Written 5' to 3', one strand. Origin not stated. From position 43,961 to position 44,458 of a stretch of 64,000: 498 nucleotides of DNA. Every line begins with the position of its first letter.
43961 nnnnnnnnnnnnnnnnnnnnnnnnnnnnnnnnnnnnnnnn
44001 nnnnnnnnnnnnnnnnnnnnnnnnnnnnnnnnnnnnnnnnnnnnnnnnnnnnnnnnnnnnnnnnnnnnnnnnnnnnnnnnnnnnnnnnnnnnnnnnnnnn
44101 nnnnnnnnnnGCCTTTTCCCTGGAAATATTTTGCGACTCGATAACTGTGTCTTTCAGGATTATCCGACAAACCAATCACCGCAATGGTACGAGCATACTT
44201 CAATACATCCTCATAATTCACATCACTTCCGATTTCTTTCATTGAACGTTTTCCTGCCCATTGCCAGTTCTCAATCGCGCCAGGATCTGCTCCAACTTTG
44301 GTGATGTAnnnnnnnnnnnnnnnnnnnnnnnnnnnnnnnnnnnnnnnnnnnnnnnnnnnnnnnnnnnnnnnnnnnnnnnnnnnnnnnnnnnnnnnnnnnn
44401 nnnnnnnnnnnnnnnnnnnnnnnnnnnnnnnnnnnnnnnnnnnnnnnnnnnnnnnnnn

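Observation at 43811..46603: Phosphoketolase with a C-terminal CoA-binding (YccU/PF13380-like) domain fusion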

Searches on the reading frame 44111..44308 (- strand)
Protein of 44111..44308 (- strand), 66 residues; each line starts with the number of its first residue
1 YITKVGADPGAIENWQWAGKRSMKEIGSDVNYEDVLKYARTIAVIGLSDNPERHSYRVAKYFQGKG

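Call 45: find_related_loci(query=A2, collection=metagenome_contigs, flank=5000)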
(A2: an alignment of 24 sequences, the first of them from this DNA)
Query A2 (66 aa) in metagenome_contigs; peptide patterns used: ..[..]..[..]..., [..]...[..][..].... (x = any residue, [..] = any of these).
265 stretches matched a pattern; 61 encode a relative of the query (tblastn E <= 1e-3); 61 distinct loci.
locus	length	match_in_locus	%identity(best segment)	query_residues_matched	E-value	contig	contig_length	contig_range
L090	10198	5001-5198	65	1-66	1e-27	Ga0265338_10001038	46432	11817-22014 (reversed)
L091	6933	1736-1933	67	1-66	2e-26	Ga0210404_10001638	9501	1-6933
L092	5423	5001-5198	67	1-66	3e-26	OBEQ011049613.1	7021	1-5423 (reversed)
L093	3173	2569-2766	65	1-66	4e-26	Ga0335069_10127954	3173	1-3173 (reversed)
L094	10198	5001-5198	65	1-66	4e-26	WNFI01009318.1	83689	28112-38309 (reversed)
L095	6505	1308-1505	65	1-66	5e-26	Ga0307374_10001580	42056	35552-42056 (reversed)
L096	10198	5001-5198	64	1-66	1e-25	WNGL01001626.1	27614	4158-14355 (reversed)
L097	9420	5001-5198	65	1-66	2e-25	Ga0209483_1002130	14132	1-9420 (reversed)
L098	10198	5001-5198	62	1-66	7e-25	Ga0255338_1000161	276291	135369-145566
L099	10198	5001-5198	62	1-66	1e-24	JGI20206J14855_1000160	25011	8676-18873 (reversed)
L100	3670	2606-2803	63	1-66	2e-24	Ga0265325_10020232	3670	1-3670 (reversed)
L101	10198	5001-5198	59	1-66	5e-24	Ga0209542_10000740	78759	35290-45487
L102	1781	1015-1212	62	1-66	5e-24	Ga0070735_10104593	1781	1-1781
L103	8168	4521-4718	58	1-66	1e-23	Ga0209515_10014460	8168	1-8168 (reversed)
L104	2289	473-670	61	1-66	1e-23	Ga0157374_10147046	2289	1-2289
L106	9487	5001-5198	58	1-66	3e-23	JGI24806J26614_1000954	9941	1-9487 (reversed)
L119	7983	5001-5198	58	1-66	1e-21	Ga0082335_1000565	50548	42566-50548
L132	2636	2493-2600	68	30-66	4e-13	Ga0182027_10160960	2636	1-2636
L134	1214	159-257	70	34-66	1e-12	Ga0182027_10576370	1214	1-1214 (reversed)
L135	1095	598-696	67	34-66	8e-12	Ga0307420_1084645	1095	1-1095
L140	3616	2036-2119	68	39-66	1e-9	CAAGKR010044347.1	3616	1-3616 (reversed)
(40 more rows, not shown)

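Call 60: search_protein_families(library=pfam, proteins=[L140:2474-3148:+, L096:6114-6554:+, L091:2224-2898:-, L090:5494-6468:-, L132:4-636:-, L106:5503-5979:-, L140:2015-2416:+, L096:5453-5809:+, L096:5760-6065:+], max_evalue=0.01)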
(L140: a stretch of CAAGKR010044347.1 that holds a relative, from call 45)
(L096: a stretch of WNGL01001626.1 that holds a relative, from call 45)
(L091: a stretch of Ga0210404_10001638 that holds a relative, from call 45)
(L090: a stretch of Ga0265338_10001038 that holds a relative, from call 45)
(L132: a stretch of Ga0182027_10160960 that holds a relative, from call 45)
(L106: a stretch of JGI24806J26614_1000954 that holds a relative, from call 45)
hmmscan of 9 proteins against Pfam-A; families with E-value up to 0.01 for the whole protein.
L140:2474-3148:+ (224 aa): 2 families
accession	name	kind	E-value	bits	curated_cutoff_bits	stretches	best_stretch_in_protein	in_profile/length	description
PF00583.31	Acetyltransf_1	-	8.1e-05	23.3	20.7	1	99-153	46-101/116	Acetyltransferase (GNAT) family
PF13508.13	Acetyltransf_7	-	0.0024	18.6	27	0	109-194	27-81/84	Acetyltransferase (GNAT) domain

L096:6114-6554:+ (146 aa): 4 families
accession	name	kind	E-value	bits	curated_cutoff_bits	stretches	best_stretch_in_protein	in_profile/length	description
PF00583.31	Acetyltransf_1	-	7e-16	59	20.7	1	39-133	24-115/116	Acetyltransferase (GNAT) family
PF13508.13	Acetyltransf_7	-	4.3e-12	46.7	27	1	47-133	2-81/84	Acetyltransferase (GNAT) domain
PF13673.13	Acetyltransf_10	-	8.1e-12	45.7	23.6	1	39-143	22-116/128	Acetyltransferase (GNAT) domain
PF16092.11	CFAP61_N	-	0.0082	16.3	27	0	2-72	1-63/264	Cilia- and flagella-associated protein 61, N-terminal domain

L091:2224-2898:- (224 aa): 5 families
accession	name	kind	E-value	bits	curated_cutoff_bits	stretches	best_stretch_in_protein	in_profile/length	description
PF13419.12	HAD_2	-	2.2e-23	83.7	23.8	1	10-192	1-176/178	Haloacid dehalogenase-like hydrolase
PF00702.32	Hydrolase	-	1.5e-20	74.9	26.4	1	7-188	1-191/191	haloacid dehalogenase-like hydrolase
PF13242.12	Hydrolase_like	-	1.1e-11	44.9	22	1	150-218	3-74/75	HAD-hyrolase-like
PF08645.17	PNK3P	-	0.00012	22.3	22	1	117-181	66-130/161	Polynucleotide kinase 3 phosphatase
PF08282.18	Hydrolase_3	-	0.0008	19.6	20.9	1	159-189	194-224/255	haloacid dehalogenase-like hydrolase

L090:5494-6468:- (324 aa): 2 families
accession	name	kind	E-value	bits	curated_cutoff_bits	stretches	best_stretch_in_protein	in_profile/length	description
PF13672.11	PP2C_2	-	8.8e-09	35.6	24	1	49-270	9-176/209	Protein phosphatase 2C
PF07228.17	SpoIIE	-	6.4e-05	23.4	25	0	99-178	32-100/192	Stage II sporulation protein E (SpoIIE)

L132:4-636:- (210 aa): 2 families
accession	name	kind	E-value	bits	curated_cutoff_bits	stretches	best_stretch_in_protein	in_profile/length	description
PF13840.12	ACT_7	-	0.00028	21.1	27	1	142-201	5-63/65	ACT domain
PF24367.1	DUF7523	-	0.0023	18.7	27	0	6-145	4-132/158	Family of unknown function (DUF7523)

L106:5503-5979:- (158 aa): 0 families

L140:2015-2416:+ (133 aa): 1 family
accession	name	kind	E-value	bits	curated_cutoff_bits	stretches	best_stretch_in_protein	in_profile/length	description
PF13380.12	CoA_binding_2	-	1.1e-32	113.4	22.8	1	10-123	2-112/116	CoA binding domain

L096:5453-5809:+ (118 aa): 1 family
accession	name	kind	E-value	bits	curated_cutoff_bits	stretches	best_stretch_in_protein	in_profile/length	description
PF21814.2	DUF6883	-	1.4e-26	93.4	27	1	15-117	1-108/110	Domain of unknown function (DUF6883)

L096:5760-6065:+ (101 aa): 1 family
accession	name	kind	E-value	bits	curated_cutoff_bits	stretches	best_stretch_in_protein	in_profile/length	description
PF16277.11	DUF4926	-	9.8e-21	73.4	29.1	1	29-85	1-56/57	Domain of unknown function (DUF4926)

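Call 87: search_protein_families(library=ncbifam, proteins=[L101:5660-7411:+, L119:987-2723:+, L140:260-2008:+], max_evalue=1e-10)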
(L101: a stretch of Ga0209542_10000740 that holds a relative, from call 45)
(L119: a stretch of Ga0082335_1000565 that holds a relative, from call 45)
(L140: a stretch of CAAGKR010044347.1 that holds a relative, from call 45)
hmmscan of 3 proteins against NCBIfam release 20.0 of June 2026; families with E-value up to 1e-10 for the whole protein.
L101:5660-7411:+ (584 aa): 88 families (the best 25 are shown)
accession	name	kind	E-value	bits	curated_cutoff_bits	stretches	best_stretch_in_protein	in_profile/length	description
NF001208.0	PRK00174.1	subfamily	2.9e-288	957.6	657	1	9-584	64-634/649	acetate--CoA ligase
TIGR02188.1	Ac_CoA_lig_AcsA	equivalog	1.8e-279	928.4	724.95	1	10-584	44-619/629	acetate--CoA ligase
NF007815.0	PRK10524.1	equivalog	1.5e-158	529.2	955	1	9-584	39-616/629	propionate--CoA ligase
NF003313.0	PRK04319.1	equivalog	1.8e-153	511.9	729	1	16-583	37-573/574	acetate--CoA ligase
TIGR02316.1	propion_prpE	equivalog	3.7e-141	471.8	827.4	1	9-584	38-615/628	propionate--CoA ligase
NF002937.0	PRK03584.1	subfamily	1.5e-100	337.3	639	1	10-575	76-631/657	acetoacetate--CoA ligase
TIGR01217.1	ac_ac_CoA_syn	equivalog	1.4e-76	258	520.9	1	10-574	75-629/652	acetoacetate--CoA ligase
NF047394.1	AcylCoAsynMbcS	equivalog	9e-76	255.5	850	1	33-568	20-519/525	acyl-CoA synthetase MbcS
NF004837.0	PRK06187.1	subfamily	1.6e-67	227.9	476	1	35-571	19-524/531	long-chain-fatty-acid--CoA ligase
TIGR02262.1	benz_CoA_lig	subfamily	1.2e-55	189.2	375.25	1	21-567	2-507/508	benzoate-CoA ligase family protein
NF005714.0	PRK07529.1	subfamily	1.4e-55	188.8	632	1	24-570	31-577/640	acyl-CoA synthetase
NF053567.1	HBDA_AROS1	equivalog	1.2e-48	165.8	1000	1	20-568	10-518/523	3-hydroxybenzoate--CoA ligase HbdA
NF006181.0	PRK08314.1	subfamily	1.1e-47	162.5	705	1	54-571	48-556/563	long-chain-fatty-acid--CoA ligase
NF006182.0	PRK08316.1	subfamily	1.5e-47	162.3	663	1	39-570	26-518/523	fatty acyl-CoA synthetase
TIGR03098.1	ligase_PEP_1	hypoth_equivalog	1.1e-45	156.1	592.35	1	51-567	21-516/517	acyl-CoA ligase (AMP-forming), exosortase A system-associated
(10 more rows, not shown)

L119:987-2723:+ (579 aa): 92 families (the best 25 are shown)
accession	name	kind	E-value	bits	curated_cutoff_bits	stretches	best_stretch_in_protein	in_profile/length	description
NF001208.0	PRK00174.1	subfamily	1.4e-252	839.7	657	1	1-578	51-633/649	acetate--CoA ligase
TIGR02188.1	Ac_CoA_lig_AcsA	equivalog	5.3e-247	821.1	724.95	1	1-577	30-617/629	acetate--CoA ligase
NF003313.0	PRK04319.1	equivalog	3.9e-173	576.8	729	1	5-578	20-573/574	acetate--CoA ligase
NF007815.0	PRK10524.1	equivalog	5e-160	534.1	955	1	1-578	26-615/629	propionate--CoA ligase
TIGR02316.1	propion_prpE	equivalog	4.4e-148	494.7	827.4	1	1-578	25-614/628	propionate--CoA ligase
NF002937.0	PRK03584.1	subfamily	1.4e-97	327.4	639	1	15-560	77-619/657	acetoacetate--CoA ligase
NF047394.1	AcylCoAsynMbcS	equivalog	1.5e-88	297.7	850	1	33-567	18-521/525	acyl-CoA synthetase MbcS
NF004837.0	PRK06187.1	subfamily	8.8e-83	278.3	476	1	51-565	31-521/531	long-chain-fatty-acid--CoA ligase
TIGR01217.1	ac_ac_CoA_syn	equivalog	1.3e-78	264.8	520.9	1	17-562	78-620/652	acetoacetate--CoA ligase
TIGR02262.1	benz_CoA_lig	subfamily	6e-72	243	375.25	1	26-563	3-506/508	benzoate-CoA ligase family protein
NF006181.0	PRK08314.1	subfamily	2e-60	204.6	705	1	56-568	47-556/563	long-chain-fatty-acid--CoA ligase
NF006182.0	PRK08316.1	subfamily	4e-59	200.5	663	1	54-565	32-516/523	fatty acyl-CoA synthetase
NF004758.0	PRK06087.1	equivalog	1.3e-57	195.5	736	1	59-564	51-533/548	medium-chain fatty-acid--CoA ligase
NF053567.1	HBDA_AROS1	equivalog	2.4e-57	194.5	1000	1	24-561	10-514/523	3-hydroxybenzoate--CoA ligase HbdA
TIGR03208.1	cyc_hxne_CoA_lg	equivalog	3.1e-57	194.5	792.3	1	33-559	28-533/538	cyclohexanecarboxylate-CoA ligase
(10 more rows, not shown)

L140:260-2008:+ (583 aa): 95 families (the best 25 are shown)
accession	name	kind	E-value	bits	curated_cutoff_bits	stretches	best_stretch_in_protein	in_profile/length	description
NF003313.0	PRK04319.1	equivalog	1.2e-242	806.3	729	1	8-582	3-574/574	acetate--CoA ligase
NF001208.0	PRK00174.1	subfamily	5.3e-165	550.4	657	1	20-582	49-634/649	acetate--CoA ligase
TIGR02188.1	Ac_CoA_lig_AcsA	equivalog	1.4e-162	542.2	724.95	1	20-582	28-619/629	acetate--CoA ligase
NF047394.1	AcylCoAsynMbcS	equivalog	1.7e-120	403.1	850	1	51-569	11-520/525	acyl-CoA synthetase MbcS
NF007815.0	PRK10524.1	equivalog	1.5e-106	357.4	955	1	20-582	24-616/629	propionate--CoA ligase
NF004837.0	PRK06187.1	subfamily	3.7e-98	329.1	476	1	54-568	13-521/531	long-chain-fatty-acid--CoA ligase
TIGR02316.1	propion_prpE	equivalog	5.2e-87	292.9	827.4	1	41-582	44-615/628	propionate--CoA ligase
TIGR02262.1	benz_CoA_lig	subfamily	2.9e-85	286.9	375.25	1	47-566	2-506/508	benzoate-CoA ligase family protein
NF006181.0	PRK08314.1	subfamily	1.9e-77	260.8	705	1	62-569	36-554/563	long-chain-fatty-acid--CoA ligase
NF002937.0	PRK03584.1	subfamily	1.3e-76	258.2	639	1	28-561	68-617/657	acetoacetate--CoA ligase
NF006182.0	PRK08316.1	subfamily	6.7e-71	239.3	663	1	64-568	25-516/523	fatty acyl-CoA synthetase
NF005947.1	PRK08008.1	equivalog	2.7e-69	234.1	651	1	61-566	18-518/518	crotonobetaine/carnitine-CoA ligase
NF005714.0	PRK07529.1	subfamily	3.2e-66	224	632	1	67-569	47-576/640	acyl-CoA synthetase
NF004808.0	PRK06155.1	equivalog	2.2e-64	217.6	722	1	77-569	43-522/542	ATP-dependent acyl-CoA ligase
NF052269.1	Staph_lig_FadD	equivalog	1.5e-62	211.6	650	1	65-565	15-489/499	long-chain-fatty-acid--CoA ligase FadD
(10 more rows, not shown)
